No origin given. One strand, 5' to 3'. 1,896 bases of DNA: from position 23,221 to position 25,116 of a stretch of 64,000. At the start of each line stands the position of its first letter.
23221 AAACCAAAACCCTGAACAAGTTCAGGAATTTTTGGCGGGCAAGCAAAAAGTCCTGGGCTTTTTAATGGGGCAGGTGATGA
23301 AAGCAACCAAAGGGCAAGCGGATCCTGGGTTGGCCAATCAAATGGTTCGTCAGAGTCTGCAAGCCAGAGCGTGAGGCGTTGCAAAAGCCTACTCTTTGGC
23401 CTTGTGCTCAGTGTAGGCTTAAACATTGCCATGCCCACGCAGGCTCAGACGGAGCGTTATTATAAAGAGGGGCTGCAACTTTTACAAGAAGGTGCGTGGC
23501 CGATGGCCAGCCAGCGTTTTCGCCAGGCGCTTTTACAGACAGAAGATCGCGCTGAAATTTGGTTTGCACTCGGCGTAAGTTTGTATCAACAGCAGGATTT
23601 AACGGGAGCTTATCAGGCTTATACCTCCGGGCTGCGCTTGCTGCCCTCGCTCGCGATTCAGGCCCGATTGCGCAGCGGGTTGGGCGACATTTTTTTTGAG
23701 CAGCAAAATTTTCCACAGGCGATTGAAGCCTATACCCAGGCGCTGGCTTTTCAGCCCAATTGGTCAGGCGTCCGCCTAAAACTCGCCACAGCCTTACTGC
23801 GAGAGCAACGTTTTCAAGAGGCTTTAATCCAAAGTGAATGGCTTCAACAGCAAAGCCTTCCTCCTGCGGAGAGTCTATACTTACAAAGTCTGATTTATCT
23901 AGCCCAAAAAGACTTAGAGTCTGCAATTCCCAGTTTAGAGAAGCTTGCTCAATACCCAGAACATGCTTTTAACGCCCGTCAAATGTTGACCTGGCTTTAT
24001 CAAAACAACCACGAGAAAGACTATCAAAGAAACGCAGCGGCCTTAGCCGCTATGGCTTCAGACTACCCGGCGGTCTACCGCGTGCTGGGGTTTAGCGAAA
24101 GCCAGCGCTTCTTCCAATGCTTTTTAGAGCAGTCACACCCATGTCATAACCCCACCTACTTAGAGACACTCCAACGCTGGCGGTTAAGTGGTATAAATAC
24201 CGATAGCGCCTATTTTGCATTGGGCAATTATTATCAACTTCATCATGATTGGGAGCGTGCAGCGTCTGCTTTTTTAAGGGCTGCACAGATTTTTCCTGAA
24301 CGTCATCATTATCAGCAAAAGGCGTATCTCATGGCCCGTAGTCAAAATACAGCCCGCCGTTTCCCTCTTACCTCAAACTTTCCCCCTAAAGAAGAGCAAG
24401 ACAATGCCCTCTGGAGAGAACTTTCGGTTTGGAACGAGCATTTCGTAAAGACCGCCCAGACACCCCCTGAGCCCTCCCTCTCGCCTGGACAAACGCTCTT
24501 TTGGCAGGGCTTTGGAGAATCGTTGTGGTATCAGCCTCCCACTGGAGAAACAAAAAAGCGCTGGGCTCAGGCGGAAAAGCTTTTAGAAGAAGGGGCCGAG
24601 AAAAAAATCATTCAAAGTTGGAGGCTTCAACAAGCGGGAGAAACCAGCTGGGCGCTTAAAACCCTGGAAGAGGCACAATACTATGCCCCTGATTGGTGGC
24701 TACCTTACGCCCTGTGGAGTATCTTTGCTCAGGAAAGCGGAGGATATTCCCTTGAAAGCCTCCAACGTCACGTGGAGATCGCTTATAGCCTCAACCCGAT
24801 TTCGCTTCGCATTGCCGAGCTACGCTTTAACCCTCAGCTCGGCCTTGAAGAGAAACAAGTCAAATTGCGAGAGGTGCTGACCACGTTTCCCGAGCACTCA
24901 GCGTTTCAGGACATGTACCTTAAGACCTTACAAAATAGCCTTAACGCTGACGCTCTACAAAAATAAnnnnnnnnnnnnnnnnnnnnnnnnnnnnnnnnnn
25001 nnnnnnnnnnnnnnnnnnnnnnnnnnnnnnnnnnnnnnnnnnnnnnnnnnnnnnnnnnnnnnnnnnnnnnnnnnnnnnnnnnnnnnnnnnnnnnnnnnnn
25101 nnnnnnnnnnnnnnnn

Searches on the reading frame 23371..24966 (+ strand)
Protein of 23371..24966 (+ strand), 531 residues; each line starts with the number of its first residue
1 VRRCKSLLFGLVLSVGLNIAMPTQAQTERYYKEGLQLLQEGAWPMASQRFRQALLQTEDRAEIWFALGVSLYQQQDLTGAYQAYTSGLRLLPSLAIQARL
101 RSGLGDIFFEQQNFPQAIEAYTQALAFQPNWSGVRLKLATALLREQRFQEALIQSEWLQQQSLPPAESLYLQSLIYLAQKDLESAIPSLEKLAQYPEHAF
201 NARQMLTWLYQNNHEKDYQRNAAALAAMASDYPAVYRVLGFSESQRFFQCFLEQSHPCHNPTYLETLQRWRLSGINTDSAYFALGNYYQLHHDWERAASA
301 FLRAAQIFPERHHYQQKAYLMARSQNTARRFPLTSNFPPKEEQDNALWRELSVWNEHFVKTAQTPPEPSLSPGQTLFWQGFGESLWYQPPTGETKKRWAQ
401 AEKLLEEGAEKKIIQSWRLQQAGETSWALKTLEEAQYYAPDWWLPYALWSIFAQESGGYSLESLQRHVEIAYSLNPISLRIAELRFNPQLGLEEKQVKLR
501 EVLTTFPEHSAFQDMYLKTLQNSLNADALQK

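Call 18: search_protein_families(library=pfam, proteins=[window:23371-24966:+], max_evalue=0.001)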
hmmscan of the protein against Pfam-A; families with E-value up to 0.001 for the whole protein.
window:23371-24966:+ (531 aa): 14 families
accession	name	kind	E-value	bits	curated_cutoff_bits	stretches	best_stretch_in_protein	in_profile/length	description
PF07719.23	TPR_2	-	1e-20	72.5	27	2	102-130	5-33/34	Tetratricopeptide repeat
PF00515.34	TPR_1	-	3.8e-15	55.4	27.8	1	99-130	2-33/34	Tetratricopeptide repeat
PF13432.12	TPR_16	-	2.4e-13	50.7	32.7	2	31-92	1-62/65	Tetratricopeptide repeat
PF13414.12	TPR_11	-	3.2e-13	49.6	26.8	2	105-141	1-37/42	TPR repeat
PF24575.1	TPR_Slam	-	1.4e-08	35.5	35.2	1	107-152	56-101/104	Surface lipoprotein assembly modifier, N-terminal TPR repeats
PF13181.12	TPR_8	-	3e-08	33.6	25.7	0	166-192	1-27/34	Tetratricopeptide repeat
PF23914.1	TPR_CcmH_CycH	-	4.4e-08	33.5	42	1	104-194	56-149/158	Cytochrome c-type biogenesis protein H TPR domain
PF13424.12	TPR_12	-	4.5e-08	33.6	30.1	1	60-128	2-75/77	Tetratricopeptide repeat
PF14559.12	TPR_19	-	4.6e-07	30.5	25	1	109-151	2-44/68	Tetratricopeptide repeat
PF13428.12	TPR_14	-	4.9e-06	27.1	23.5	0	103-140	6-43/44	Tetratricopeptide repeat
PF13174.12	TPR_6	-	8.5e-06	26.5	26.3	0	167-197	1-32/33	Tetratricopeptide repeat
PF07720.18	TPR_3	-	0.00031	21.2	20.7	0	64-84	4-24/34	Tetratricopeptide repeat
PF10516.15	SHNi-TPR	-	0.00031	20.6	21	0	104-128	7-31/38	SHNi-TPR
PF12895.13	ANAPC3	-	0.00062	20.4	27.2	0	147-201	4-58/82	Anaphase-promoting complex, cyclosome, subunit 3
